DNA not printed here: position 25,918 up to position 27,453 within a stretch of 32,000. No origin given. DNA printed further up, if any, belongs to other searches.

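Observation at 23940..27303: DUF2130-like nuclease-fold protein paired with a stand-alone OLD-family nuclease: a possible two-gene system unlike Gabija, PARIS or retron-OLD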

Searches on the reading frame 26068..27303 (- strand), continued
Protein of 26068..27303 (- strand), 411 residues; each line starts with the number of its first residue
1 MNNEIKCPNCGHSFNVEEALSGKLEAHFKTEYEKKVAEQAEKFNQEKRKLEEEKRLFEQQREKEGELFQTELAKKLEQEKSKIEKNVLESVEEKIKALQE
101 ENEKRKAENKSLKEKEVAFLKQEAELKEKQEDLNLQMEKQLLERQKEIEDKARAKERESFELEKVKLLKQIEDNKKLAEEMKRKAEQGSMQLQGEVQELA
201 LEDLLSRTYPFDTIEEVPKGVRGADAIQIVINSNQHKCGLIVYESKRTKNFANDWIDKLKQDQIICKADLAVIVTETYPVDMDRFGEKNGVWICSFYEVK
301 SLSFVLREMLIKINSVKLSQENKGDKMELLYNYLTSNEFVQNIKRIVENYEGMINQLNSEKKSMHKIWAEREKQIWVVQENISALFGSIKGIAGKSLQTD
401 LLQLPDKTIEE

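Call 25: search_protein_families(library=pfam, proteins=[L003:2541-5069:+, L053:11336-12052:-, L045:13312-13848:+, L015:13364-14182:-, L044:14710-15699:+, L075:7376-8662:-, L046:12503-13486:-, L038:11521-13449:+, L024:6098-7459:+, L080:7278-9479:-], max_evalue=0.001)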
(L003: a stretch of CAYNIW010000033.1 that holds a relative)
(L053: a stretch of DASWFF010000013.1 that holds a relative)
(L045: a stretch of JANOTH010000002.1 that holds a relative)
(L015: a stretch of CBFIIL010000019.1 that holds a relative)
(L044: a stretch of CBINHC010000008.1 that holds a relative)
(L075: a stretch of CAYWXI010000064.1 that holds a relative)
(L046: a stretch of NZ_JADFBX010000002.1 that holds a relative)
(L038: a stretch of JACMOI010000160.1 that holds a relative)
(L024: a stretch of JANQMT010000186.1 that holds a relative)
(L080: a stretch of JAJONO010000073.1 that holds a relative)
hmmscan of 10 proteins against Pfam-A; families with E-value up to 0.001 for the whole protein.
L003:2541-5069:+ (842 aa): 6 families
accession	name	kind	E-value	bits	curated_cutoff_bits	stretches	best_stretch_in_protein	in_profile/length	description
PF02518.31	HATPase_c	-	1.3e-52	177.4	26.4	2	343-450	2-109/111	Histidine kinase-, DNA gyrase B-, and HSP90-like ATPase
PF00072.30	Response_reg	-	2.7e-21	76.2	30.2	1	489-601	1-111/111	Response regulator receiver domain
PF00512.31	HisKA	-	3.2e-15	56.4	26.9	2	235-296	2-66/66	His Kinase A (phospho-acceptor) domain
PF14501.12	HATPase_c_5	-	9.8e-10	38.7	22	2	346-439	5-93/102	GHKL domain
PF13589.12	HATPase_c_3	-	2.7e-07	31.1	25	0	740-797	6-62/137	Histidine kinase-, DNA gyrase B-, and HSP90-like ATPase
PF13581.12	HATPase_c_2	-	4.6e-05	23.9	27.4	0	357-444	42-123/127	Histidine kinase-like ATPase domain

L053:11336-12052:- (238 aa): 1 family
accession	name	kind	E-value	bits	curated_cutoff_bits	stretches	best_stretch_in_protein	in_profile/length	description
PF01648.25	ACPS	-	3.2e-10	40.5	25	1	111-184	1-70/111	4'-phosphopantetheinyl transferase superfamily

L045:13312-13848:+ (178 aa): 1 family
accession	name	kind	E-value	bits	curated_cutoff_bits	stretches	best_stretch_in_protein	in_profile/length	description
PF22769.1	DCD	-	9.7e-35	120.4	27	1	2-143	1-151/153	dCTP deaminase-like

L015:13364-14182:- (272 aa): 1 family
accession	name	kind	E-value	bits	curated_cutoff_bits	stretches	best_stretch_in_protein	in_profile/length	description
PF01925.25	TauE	-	5.1e-40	138.1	32.6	1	11-260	4-235/237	Sulfite exporter TauE/SafE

L044:14710-15699:+ (329 aa): 4 families
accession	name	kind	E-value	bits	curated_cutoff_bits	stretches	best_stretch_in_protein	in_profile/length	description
PF00106.31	adh_short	-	2.4e-45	154.9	26.6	1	14-199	1-185/195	short chain dehydrogenase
PF13561.12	adh_short_C2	-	3.6e-31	109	27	1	20-242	1-227/236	Enoyl-(Acyl carrier protein) reductase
PF08659.16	KR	-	8.7e-09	36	22.6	1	15-175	2-162/180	KR domain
PF02882.25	THF_DHG_CYH_C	-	0.00049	19.9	27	1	8-56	31-79/160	Tetrahydrofolate dehydrogenase/cyclohydrolase, NAD(P)-binding domain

L075:7376-8662:- (428 aa): 15 families
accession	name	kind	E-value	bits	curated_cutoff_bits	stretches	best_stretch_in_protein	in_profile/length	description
PF07719.23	TPR_2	-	4.2e-20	70.6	27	1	305-337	2-34/34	Tetratricopeptide repeat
PF13414.12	TPR_11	-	8e-17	61.1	26.8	2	316-352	6-42/42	TPR repeat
PF13181.12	TPR_8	-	3.1e-15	55.4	25.7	1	305-337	2-34/34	Tetratricopeptide repeat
PF00515.34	TPR_1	-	1.2e-14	53.8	27.8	1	306-337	3-34/34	Tetratricopeptide repeat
PF14559.12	TPR_19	-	1.8e-12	47.8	25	0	319-352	6-39/68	Tetratricopeptide repeat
PF13424.12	TPR_12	-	3.1e-12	46.9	30.1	1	277-334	10-75/77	Tetratricopeptide repeat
PF13428.12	TPR_14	-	7.9e-11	42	23.5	0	307-346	4-43/44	Tetratricopeptide repeat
PF13432.12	TPR_16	-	1.1e-07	32.5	32.7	0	275-336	2-63/65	Tetratricopeptide repeat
PF13431.12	TPR_17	-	3.1e-07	30.6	24.4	1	326-352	1-27/34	Tetratricopeptide repeat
PF13176.12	TPR_7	-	2e-06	27.9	27.9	0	314-339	9-34/36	Tetratricopeptide repeat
PF12569.14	NatA_aux_su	-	3.2e-06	26.8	33.3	0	250-301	206-257/515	N-terminal acetyltransferase A, auxiliary subunit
PF13371.12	TPR_9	-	5e-06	26.9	35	0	247-293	6-52/73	Tetratricopeptide repeat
PF23914.1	TPR_CcmH_CycH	-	9.6e-05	22.7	42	0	310-341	56-87/158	Cytochrome c-type biogenesis protein H TPR domain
PF12895.13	ANAPC3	-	0.00049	20.8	27.2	0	266-330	19-82/82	Anaphase-promoting complex, cyclosome, subunit 3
PF13429.12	TPR_15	-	0.0006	19.8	26.2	0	262-344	105-186/280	Tetratricopeptide repeat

L046:12503-13486:- (327 aa): 2 families
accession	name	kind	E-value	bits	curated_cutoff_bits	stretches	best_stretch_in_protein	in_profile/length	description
PF05971.18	Methyltransf_10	-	1.2e-131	439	23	1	17-314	2-298/299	RNA methyltransferase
PF05175.20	MTS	-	1.8e-05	24.9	23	1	118-211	29-114/170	Methyltransferase small domain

L038:11521-13449:+ (642 aa): 4 families
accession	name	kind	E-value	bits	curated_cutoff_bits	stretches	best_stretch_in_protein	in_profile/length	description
PF00270.35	DEAD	-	1.6e-48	165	26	1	26-193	1-166/167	DEAD/DEAH box helicase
PF00271.37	Helicase_C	-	2.5e-30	105.4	23.5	1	231-337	4-110/110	Helicase conserved C-terminal domain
PF03880.21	DbpA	-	6.5e-20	71.4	25.6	1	473-543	1-71/72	DbpA RNA binding domain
PF04851.21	ResIII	-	1.5e-07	31.9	22.5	1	43-187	26-162/164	Type III restriction enzyme, res subunit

L024:6098-7459:+ (453 aa): 5 families
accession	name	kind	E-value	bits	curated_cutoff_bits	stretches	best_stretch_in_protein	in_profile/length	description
PF12833.13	HTH_18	-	8.6e-15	55.2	33.6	1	198-275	2-79/80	Helix-turn-helix domain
PF01229.23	Glyco_hydro_39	-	6.3e-07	29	26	1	321-452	3-154/472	Glycosyl hydrolases family 39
PF07883.17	Cupin_2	-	9.2e-06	25.7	27.2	1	28-78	12-62/70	Cupin domain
PF02311.25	AraC_binding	-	1.5e-05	25.2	21.1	1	27-72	16-61/135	AraC-like ligand binding domain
PF00165.29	HTH_AraC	-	0.00039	20.9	26.6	0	238-275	6-42/42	Bacterial regulatory helix-turn-helix proteins, AraC family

L080:7278-9479:- (733 aa): 5 families
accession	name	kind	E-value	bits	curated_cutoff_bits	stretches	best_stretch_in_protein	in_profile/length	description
PF17941.7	PP_kinase_C_1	-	1.6e-71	239.7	25.7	1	363-525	3-164/167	Polyphosphate kinase C-terminal domain 1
PF13090.12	PP_kinase_C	-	1.4e-67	226.9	25.8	1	534-706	1-172/172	Polyphosphate kinase C-terminal domain 2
PF02503.22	PP_kinase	-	6e-51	173.2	31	1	151-334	2-183/183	Polyphosphate kinase middle domain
PF13089.11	PP_kinase_N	-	7.8e-34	116.6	23.8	1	37-141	1-106/107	Polyphosphate kinase N-terminal domain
PF13091.12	PLDc_2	-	9.8e-17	61.5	27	2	552-672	4-128/132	PLD-like domain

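Call 40: search_solved_structures(query=A1, max_evalue=1)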
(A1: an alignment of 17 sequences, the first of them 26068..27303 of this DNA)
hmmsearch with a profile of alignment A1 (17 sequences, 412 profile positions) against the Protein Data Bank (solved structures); distinct sequences matched with E-value up to 1: 4.
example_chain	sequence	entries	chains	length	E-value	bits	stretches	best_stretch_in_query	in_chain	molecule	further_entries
5jxc_A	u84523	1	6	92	0.12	14.5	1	24-97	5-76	Ras/Rap GTPase-activating protein SynGAP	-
8gi0_F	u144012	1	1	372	0.12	14.4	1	37-119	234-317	Peroxisomal membrane protein PEX14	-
9y6s_6n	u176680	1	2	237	0.35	12.9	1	60-125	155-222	Dynein arm light chain, putative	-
1mey_C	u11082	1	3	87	0.61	12.1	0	5-27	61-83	CONSENSUS ZINC FINGER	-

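Call 45: find_encoding_contigs(protein=P0012, flank=6000, max_places=4)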
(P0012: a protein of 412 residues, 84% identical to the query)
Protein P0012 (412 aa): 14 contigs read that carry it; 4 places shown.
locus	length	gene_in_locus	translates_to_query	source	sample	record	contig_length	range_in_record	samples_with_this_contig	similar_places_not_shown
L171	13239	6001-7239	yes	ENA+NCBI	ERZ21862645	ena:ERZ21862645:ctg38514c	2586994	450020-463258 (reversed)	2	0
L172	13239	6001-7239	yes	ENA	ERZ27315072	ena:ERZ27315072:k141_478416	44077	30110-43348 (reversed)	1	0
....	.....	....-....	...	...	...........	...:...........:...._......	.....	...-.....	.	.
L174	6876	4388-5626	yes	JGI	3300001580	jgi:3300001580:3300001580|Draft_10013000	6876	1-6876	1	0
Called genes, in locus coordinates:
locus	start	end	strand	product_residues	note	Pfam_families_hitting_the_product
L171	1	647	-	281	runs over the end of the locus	PF00535:Glycos_transf_2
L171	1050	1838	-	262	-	-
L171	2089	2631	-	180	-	PF13801:Metal_resist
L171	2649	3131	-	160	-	-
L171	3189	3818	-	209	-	PF04542:Sigma70_r2, PF04545:Sigma70_r4, PF08281:Sigma70_r4_2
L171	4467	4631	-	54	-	-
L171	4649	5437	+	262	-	PF00378:ECH_1, PF16113:ECH_2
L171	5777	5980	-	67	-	-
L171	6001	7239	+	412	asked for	PF09903:DUF2130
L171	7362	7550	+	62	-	PF03459:TOBE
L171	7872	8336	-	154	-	PF01592:NifU_N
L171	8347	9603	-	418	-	PF00142:Fer4_NifH (faint), PF02374:ArsA_ATPase (weak), PF09140:MipZ (weak), PF10609:ParA, PF13614:AAA_31 (weak), PF01656:CbiA, PF02579:Nitro_FeMo-Co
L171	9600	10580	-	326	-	PF04055:Radical_SAM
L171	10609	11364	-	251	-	PF01937:ARMT1-like_dom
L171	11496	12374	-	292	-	PF01656:CbiA, PF10609:ParA (faint), PF13614:AAA_31 (faint), PF00037:Fer4 (faint), PF12837:Fer4_6 (faint), PF13237:Fer4_10 (faint), PF14697:Fer4_21, PF12838:Fer4_7 (weak)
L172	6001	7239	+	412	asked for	PF09903:DUF2130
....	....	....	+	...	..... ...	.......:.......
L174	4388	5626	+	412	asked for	PF09903:DUF2130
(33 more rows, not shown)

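Call 46: find_encoding_contigs(protein=P0047, flank=6000, max_places=4)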
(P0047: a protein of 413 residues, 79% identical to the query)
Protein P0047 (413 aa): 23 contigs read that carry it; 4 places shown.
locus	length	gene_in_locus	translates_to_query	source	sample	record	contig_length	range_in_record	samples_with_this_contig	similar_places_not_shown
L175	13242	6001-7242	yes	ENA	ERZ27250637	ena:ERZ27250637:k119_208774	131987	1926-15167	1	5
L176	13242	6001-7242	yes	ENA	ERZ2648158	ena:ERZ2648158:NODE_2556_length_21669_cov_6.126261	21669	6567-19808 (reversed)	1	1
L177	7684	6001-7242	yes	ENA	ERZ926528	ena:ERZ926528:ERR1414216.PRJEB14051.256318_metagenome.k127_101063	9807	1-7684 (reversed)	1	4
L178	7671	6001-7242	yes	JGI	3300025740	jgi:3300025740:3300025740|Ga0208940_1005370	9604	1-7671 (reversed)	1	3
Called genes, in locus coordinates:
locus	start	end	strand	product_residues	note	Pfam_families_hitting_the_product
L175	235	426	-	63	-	-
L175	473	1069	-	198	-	-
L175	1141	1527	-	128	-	-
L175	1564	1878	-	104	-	-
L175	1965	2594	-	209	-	PF13505:OMP_b-brl, PF01617:Surface_Ag_2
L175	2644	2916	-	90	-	-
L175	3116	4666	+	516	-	PF00158:Sigma54_activat, PF14532:Sigma54_activ_2, PF07728:AAA_5 (weak), PF25601:AAA_lid_14, PF02954:HTH_8 (weak)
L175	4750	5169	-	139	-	PF01894:YjbQ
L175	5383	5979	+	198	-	PF13328:HD_4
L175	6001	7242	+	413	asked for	PF09903:DUF2130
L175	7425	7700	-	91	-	-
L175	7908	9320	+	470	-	PF08757:CotH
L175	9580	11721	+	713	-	PF08448:PAS_4 (weak), PF13188:PAS_8 (faint), PF00512:HisKA (faint), PF00989:PAS (weak), PF08447:PAS_3, PF13426:PAS_9, PF02518:HATPase_c, PF00072:Response_reg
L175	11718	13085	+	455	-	PF00072:Response_reg, PF00158:Sigma54_activat, PF14532:Sigma54_activ_2, PF07728:AAA_5 (faint), PF25601:AAA_lid_14, PF02954:HTH_8 (weak)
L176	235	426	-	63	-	-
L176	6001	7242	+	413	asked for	PF09903:DUF2130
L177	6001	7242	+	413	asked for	PF09903:DUF2130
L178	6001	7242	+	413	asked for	PF09903:DUF2130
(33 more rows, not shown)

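Call 48: predict_structure(alignment_id=A1)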
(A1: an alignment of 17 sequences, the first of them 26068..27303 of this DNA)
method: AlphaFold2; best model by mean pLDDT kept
length: 411 residues; sequences in the alignment: 17
mean_pLDDT: 64.3   pTM: 0.24
mean pLDDT of the five models: 64.3, 62.9, 62.2, 58.9, 58.8
residues with pLDDT >= 90: 39; 70-90: 156; 50-70: 61; < 50: 155
segments of 3 or more residues with pLDDT < 50: 192-194, 198-327, 394-411
pLDDT, mean of each block of 10 residues (from residue 1): 59 62 71 80 86 88 88 90 90 91 91 89 89 90 89 84 84 81 63 47 42 35 38 36 38 47 41 39 40 39 43 35 46 64 69 73 78 76 65 45 37 31
secondary structure, 60 per line:
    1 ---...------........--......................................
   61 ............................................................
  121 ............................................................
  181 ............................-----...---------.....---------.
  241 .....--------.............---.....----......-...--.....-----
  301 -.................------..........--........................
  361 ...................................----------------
elements in order: E4-6 E13-15 H16-20 H23-208 E214-216 E226-230 E240-245 H254-266 E270-274 H279-284 E286-288 E291-295 H302-318 H325-334 H337-395

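Call 61: find_related_loci(query=A1, collection=viral_contigs, flank=5000)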
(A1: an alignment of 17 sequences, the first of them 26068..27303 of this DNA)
Query A1 (411 aa) in viral_contigs; peptide patterns used: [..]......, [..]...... (x = any residue, [..] = any of these).
407 stretches matched a pattern; 2 encode a relative of the query (tblastn E <= 1e-3); 2 distinct loci.
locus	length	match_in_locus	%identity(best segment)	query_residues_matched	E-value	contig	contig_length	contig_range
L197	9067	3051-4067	45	70-405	8e-79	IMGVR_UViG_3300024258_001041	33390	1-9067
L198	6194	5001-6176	35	2-405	1e-65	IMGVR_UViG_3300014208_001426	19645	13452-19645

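Call 66: search_protein_families(library=pfam, proteins=[L198:627-2057:+, L198:2054-3367:+, L198:3385-4989:+, L198:4995-6194:+], max_evalue=0.001)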
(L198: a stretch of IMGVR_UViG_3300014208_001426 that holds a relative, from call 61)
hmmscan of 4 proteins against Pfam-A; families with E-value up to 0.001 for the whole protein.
L198:627-2057:+ (476 aa): 5 families
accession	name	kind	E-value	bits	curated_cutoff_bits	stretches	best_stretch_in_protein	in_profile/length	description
PF02384.22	N6_Mtase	-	7.8e-69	232.8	20.4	1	141-445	2-307/311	N-6 DNA Methylase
PF12161.14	HsdM_N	-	6e-12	46.8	24.5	1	7-131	4-135/135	HsdM N-terminal domain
PF07669.17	Eco57I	-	4.7e-08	33.7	25.3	1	265-357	69-171/171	Eco57I restriction-modification methylase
PF20473.4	MmeI_Mtase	-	3.4e-06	26.9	27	1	186-245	22-87/259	MmeI, DNA-methyltransferase domain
PF01170.24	UPF0020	-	1.1e-05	25.7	22.3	1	171-284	16-136/197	RMKL-like, methyltransferase domain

L198:2054-3367:+ (437 aa): 1 family
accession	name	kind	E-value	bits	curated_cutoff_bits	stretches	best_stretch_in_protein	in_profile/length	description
PF01420.25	Methylase_S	-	3.6e-19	70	22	2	238-415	1-161/168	Type I restriction modification DNA specificity domain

L198:3385-4989:+ (534 aa): 5 families
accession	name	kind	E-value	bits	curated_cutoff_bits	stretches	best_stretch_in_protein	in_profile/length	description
PF13175.12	AAA_15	-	3.4e-32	112.9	32.1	2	1-105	1-92/374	AAA ATPase domain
PF13304.12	AAA_21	-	2.8e-13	51.1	27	1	178-322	179-303/304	AAA domain, putative AbiEii toxin, Type IV TA system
PF02463.25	SMC_N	-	4.1e-10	39.9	40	1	3-73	2-85/220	RecF/RecN/SMC N terminal domain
PF13476.12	AAA_23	-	1.3e-07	32.9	27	1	5-152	1-142/201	AAA domain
PF11398.14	DUF2813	-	0.0004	20.3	21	0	1-50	1-50/372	Protein of unknown function (DUF2813)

L198:4995-6194:+ (399 aa): 1 family
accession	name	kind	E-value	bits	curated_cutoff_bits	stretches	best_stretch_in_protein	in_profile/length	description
PF09903.14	DUF2130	-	2.8e-58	197.6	26.7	1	148-394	2-253/255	Uncharacterized protein conserved in bacteria (DUF2130)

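Call 69: search_dna_similar(query=window:26068-27303:-, collection=plasmids, mode=protein, max_rows=40, max_evalue=1e-10)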
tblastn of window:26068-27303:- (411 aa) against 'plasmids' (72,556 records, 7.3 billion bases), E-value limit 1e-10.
Records with a match: 44; places in all: 54; records where one place covers at least 80% of the query: 26.
Best place of each record, by identity: <60% 44.
By first word of the organism name: Bradyrhizobium 30; Mesorhizobium 3; Aminobacter 3; Chryseobacterium 2; Sulfurimonas 2; Granulicella 2; Aliarcobacter 1; Skermanella 1.
By predicted mobility (MOB-suite, as given by PLSDB): conjugative 19; non-mobilizable 17; mobilizable 8.
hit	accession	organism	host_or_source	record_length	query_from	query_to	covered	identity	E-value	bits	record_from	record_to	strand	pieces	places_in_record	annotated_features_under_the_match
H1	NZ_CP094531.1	Chryseobacterium oryzae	Single cell,Andong Sikhe (Andong rice ...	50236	5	409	99%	45.0%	2e-88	300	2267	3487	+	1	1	DUF2130 domain-containing protein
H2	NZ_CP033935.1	Chryseobacterium balustinum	fish,pure isolate,blood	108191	5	397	96%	46.3%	2e-89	303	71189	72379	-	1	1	DUF2130 domain-containing protein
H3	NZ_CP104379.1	Aliarcobacter butzleri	poultry meat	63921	5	411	99%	41.2%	2e-76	265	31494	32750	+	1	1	DUF2130 domain-containing protein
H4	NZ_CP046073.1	Sulfurimonas aquatica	cell culture,lake water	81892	5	397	96%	37.3%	4e-66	235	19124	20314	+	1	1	DUF2130 domain-containing protein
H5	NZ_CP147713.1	Bradyrhizobium septentrionale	Glycine max,cell culture,Root nodule ...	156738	5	403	97%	33.5%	5e-45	174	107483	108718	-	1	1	DUF2130 domain-containing protein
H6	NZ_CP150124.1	Bradyrhizobium ottawaense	-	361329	5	397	96%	34.0%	4e-50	189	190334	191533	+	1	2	DUF2130 domain-containing protein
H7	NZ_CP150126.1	Bradyrhizobium ottawaense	Glycine max cv. AC Orford,cell ...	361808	5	397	96%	34.0%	4e-50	189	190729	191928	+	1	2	DUF2130 domain-containing protein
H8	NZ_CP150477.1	Bradyrhizobium ottawaense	Glycine max cv. AC Orford,cell culture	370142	5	397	96%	34.0%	4e-50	189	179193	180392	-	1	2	DUF2130 domain-containing protein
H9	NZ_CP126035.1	Bradyrhizobium elkanii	Glycine max,soybean,root nodule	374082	5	397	96%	34.0%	4e-50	189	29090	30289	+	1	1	DUF2130 domain-containing protein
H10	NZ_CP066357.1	Bradyrhizobium elkanii USDA 76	Glycine max,DNA isolated from pure ...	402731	5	397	96%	34.0%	4e-50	189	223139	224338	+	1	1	DUF2130 domain-containing protein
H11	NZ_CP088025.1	Bradyrhizobium quebecense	Glycine max cv. AC Glengarry,Cell ...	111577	5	405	98%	32.9%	1e-49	187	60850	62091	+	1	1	DUF2130 domain-containing protein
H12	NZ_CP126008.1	Bradyrhizobium elkanii USDA 94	Glycine max,soybean,root nodule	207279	5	405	98%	32.9%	4e-49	186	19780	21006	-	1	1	DUF2130 domain-containing protein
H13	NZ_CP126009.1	Bradyrhizobium elkanii USDA 94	Glycine max,soybean,root nodule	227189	5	405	98%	32.9%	4e-49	186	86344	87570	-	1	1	DUF2130 domain-containing protein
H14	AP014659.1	Bradyrhizobium diazoefficiens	-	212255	5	405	98%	32.9%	5e-49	186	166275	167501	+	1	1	uncharacterized protein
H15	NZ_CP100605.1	Bradyrhizobium sp. Ash2021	-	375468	5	405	98%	32.5%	2e-49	187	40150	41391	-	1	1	DUF2130 domain-containing protein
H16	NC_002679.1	Mesorhizobium japonicum MAFF 303099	-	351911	5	398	96%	32.7%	2e-51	193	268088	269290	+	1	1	DUF2130 domain-containing protein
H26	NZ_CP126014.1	Bradyrhizobium japonicum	Glycine max,soybean,root nodule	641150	2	405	98%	30.0%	3e-51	192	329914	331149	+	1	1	DUF2130 domain-containing protein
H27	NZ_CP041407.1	Sulfurimonas paralvinellae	polychaetes,hydrothermal vent ...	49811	168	397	56%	49.1%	4e-67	238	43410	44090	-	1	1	DUF2130 domain-containing protein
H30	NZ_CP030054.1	Bradyrhizobium guangzhouense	Arachis hypogaea,Microbe,nodule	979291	132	397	65%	38.3%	6e-45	174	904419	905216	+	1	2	DUF2130 domain-containing protein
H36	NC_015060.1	Granulicella tundricola MP5ACTX9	-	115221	132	397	65%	38.0%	8e-46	176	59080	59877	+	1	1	DUF2130 domain-containing protein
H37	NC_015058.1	Granulicella tundricola MP5ACTX9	-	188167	132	397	65%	37.6%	1e-44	173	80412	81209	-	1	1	DUF2130 domain-containing protein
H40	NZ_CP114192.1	Aminobacter sp. NyZ550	-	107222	137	396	63%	28.0%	5e-22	106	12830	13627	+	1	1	DUF2130 domain-containing protein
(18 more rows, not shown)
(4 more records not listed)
